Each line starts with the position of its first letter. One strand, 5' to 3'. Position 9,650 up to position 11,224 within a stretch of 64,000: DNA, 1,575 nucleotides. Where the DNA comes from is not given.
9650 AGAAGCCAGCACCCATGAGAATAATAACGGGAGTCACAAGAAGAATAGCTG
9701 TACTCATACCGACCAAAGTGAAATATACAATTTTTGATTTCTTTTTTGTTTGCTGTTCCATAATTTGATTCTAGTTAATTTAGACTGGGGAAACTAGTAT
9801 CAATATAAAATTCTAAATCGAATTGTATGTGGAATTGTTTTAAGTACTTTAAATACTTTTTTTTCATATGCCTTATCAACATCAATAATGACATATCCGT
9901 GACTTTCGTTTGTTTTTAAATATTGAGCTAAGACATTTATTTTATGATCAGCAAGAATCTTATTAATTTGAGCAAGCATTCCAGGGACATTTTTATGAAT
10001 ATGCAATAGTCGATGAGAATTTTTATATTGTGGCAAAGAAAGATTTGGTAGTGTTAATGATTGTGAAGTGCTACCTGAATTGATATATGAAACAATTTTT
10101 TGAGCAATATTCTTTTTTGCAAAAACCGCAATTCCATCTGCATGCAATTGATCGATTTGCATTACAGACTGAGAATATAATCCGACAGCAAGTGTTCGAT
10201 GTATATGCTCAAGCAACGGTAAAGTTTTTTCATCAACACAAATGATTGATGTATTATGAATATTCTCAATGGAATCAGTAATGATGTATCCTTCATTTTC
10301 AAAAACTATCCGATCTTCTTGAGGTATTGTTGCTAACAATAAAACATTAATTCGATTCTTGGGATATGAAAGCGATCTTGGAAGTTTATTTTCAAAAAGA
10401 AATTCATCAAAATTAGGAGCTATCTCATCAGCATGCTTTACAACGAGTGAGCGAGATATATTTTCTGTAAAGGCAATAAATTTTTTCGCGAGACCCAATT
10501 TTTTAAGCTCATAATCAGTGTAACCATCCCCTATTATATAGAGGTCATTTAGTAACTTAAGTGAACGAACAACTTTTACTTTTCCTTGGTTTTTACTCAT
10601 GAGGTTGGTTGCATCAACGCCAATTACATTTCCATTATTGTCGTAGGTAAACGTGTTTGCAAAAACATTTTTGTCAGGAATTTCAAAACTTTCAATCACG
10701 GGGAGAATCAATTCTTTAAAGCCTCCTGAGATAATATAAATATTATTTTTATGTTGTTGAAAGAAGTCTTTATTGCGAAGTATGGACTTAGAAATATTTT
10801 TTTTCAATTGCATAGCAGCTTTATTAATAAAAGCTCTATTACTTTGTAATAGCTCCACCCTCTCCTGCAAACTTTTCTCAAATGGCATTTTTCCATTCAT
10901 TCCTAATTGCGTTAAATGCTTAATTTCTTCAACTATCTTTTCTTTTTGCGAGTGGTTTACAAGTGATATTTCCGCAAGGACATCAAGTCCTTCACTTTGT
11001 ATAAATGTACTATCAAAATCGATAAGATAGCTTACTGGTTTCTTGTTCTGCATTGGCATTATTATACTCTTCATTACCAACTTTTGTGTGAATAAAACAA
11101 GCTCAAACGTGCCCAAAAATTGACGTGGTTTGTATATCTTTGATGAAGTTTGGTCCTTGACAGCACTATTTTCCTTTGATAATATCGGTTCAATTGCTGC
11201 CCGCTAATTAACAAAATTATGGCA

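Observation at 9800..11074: Phosphoserine phosphatase fused to a SerA-type C-terminal ACT domain without the dehydrogenase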

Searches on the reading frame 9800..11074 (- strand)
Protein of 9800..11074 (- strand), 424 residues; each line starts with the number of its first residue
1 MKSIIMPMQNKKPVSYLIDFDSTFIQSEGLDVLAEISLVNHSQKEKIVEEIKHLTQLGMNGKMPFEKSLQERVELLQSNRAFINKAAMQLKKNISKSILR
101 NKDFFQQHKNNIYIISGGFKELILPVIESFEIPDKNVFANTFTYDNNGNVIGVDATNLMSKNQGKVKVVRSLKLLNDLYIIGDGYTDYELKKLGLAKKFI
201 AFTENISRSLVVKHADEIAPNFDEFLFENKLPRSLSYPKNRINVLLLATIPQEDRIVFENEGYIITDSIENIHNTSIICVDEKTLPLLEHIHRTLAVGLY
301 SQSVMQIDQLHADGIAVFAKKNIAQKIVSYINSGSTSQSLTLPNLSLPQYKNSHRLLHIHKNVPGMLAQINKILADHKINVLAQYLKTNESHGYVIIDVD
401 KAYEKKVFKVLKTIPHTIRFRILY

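Call 3: search_protein_families(library=pfam, proteins=[window:9800-11074:-], max_evalue=1)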
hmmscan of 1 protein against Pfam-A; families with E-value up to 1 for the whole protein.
window:9800-11074:- (424 aa): 8 families
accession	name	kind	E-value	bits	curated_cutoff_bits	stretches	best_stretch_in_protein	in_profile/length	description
PF22629.2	ACT_AHAS_ss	-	2.1e-10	41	27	1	356-419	1-67/67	AHAS small subunit-like ACT domain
PF12710.13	HAD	-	1.5e-06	29.2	27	1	18-190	3-187/189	haloacid dehalogenase-like hydrolase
PF01842.31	ACT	-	0.00033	20.8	27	1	360-382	7-29/66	ACT domain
PF22026.2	Alpha-amylase_C_2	-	0.0038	18.1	27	1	312-358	9-55/78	Alpha-amylase C-terminal domain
PF00702.32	Hydrolase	-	0.014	16.3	26.4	1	17-188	5-184/191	haloacid dehalogenase-like hydrolase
PF13291.12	ACT_4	-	0.017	16.2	27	1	360-399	13-52/80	ACT domain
PF13840.12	ACT_7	-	0.032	14.5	27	1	362-383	19-40/65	ACT domain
PF07118.16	DUF1374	-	0.042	14.8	21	1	106-151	23-68/92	Protein of unknown function (DUF1374)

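Call 4: search_protein_families(library=ncbifam, proteins=[window:9800-11074:-], max_evalue=1)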
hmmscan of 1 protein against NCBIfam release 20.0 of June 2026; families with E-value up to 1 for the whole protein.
window:9800-11074:- (424 aa): 13 families
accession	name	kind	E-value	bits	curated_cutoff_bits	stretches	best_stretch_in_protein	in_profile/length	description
NF008759.0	PRK11790.1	equivalog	7.4e-39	133.6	404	2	321-424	307-410/410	phosphoglycerate dehydrogenase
TIGR00338.1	serB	equivalog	2.7e-22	79.4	144.15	1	14-206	15-197/219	phosphoserine phosphatase SerB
TIGR01488.1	HAD-SF-IB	subfamily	7.2e-17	61.9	45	1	17-192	3-175/177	HAD-IB family phosphatase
TIGR01489.1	DKMTPPase-SF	subfamily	4.4e-07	30.2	81.55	1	17-189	5-176/188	MtnX-like HAD-IB family phosphatase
NF008350.0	PRK11133.1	equivalog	1.6e-06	27.5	413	1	16-145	113-231/324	phosphoserine phosphatase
NF007103.0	PRK09552.1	equivalog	1.4e-05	24.9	292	1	90-193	71-178/220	2-hydroxy-3-keto-5-methylthiopentenyl-1-phosphate phosphatase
TIGR01327.1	PGDH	equivalog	1.6e-05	23.9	454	1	340-419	438-519/525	phosphoglycerate dehydrogenase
NF010109.0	PRK13582.1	equivalog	4.5e-05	23.2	133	1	69-202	43-169/205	bifunctional phosphoserine phosphatase/homoserine phosphotransferase ThrH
TIGR03333.1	salvage_mtnX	equivalog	0.00024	21.1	303.2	1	103-193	80-174/214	2-hydroxy-3-keto-5-methylthiopentenyl-1-phosphate phosphatase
NF010702.0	PRK14102.1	equivalog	0.00099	19.4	115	1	352-418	34-99/108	nitrogenase-stabilizing/protective protein NifW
NF006352.0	PRK08577.1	equivalog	0.0013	18.8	140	1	361-402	64-109/136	hypothetical protein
TIGR01490.1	HAD-SF-IB-hyp1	subfamily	0.0016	18.7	98.3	1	18-192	4-188/202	HAD-IB family hydrolase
TIGR00656.1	asp_kin_monofn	equivalog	0.095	11.7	402.25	1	361-413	277-327/407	aspartate kinase, monofunctional class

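Call 5: search_solved_structures(query=window:9800-11074:-, max_evalue=1, show_alignments=3)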
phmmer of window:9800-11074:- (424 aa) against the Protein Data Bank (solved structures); distinct sequences matched with E-value up to 1: 32.
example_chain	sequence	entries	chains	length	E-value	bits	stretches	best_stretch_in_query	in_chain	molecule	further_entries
3kd3_A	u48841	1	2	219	5e-25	91.4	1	16-224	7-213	Phosphoserine phosphohydrolase-like protein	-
6hyy_A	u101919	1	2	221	6.6e-23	84.4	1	17-227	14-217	Phosphoserine phosphatase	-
1nnl_A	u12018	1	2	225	7e-23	84.4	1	17-227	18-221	L-3-phosphoserine phosphatase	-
6q6j_A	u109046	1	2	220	7e-23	84.4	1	17-227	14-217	Phosphoserine phosphatase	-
1l8l_A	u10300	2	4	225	7.1e-23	84.3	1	17-227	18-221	L-3-phosphoserine phosphatase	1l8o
6hyj_A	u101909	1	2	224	7.4e-23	84.3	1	17-227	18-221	Phosphoserine phosphatase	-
1sc6_A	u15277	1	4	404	1.6e-21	79.9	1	322-424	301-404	D-3-phosphoglycerate dehydrogenase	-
1psd_A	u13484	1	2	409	1.7e-21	79.8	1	322-424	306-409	D-3-PHOSPHOGLYCERATE DEHYDROGENASE (PHOSPHOGLYCERATE DEHYDROGENASE)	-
1yba_A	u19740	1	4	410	1.7e-21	79.8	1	322-424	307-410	D-3-phosphoglycerate dehydrogenase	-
2p9c_A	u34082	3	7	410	2.5e-21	79.2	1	322-424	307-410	D-3-phosphoglycerate dehydrogenase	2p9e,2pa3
27ws_A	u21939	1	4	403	3.5e-21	78.8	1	322-424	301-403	D-3-phosphoglycerate dehydrogenase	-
2p9g_A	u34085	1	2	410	5.4e-21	78.1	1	322-424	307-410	D-3-phosphoglycerate dehydrogenase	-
3k5p_A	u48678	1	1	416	5.6e-17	64.9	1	322-424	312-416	D-3-phosphoglycerate dehydrogenase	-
6iuy_A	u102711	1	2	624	2.2e-11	46.5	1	106-228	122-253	Glycerol-3-phosphate dehydrogenase [NAD(+)]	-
8pio_F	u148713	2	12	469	7.7e-11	44.7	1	323-423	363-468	phosphoglycerate dehydrogenase | D-3-phosphoglycerate dehydrogenase 2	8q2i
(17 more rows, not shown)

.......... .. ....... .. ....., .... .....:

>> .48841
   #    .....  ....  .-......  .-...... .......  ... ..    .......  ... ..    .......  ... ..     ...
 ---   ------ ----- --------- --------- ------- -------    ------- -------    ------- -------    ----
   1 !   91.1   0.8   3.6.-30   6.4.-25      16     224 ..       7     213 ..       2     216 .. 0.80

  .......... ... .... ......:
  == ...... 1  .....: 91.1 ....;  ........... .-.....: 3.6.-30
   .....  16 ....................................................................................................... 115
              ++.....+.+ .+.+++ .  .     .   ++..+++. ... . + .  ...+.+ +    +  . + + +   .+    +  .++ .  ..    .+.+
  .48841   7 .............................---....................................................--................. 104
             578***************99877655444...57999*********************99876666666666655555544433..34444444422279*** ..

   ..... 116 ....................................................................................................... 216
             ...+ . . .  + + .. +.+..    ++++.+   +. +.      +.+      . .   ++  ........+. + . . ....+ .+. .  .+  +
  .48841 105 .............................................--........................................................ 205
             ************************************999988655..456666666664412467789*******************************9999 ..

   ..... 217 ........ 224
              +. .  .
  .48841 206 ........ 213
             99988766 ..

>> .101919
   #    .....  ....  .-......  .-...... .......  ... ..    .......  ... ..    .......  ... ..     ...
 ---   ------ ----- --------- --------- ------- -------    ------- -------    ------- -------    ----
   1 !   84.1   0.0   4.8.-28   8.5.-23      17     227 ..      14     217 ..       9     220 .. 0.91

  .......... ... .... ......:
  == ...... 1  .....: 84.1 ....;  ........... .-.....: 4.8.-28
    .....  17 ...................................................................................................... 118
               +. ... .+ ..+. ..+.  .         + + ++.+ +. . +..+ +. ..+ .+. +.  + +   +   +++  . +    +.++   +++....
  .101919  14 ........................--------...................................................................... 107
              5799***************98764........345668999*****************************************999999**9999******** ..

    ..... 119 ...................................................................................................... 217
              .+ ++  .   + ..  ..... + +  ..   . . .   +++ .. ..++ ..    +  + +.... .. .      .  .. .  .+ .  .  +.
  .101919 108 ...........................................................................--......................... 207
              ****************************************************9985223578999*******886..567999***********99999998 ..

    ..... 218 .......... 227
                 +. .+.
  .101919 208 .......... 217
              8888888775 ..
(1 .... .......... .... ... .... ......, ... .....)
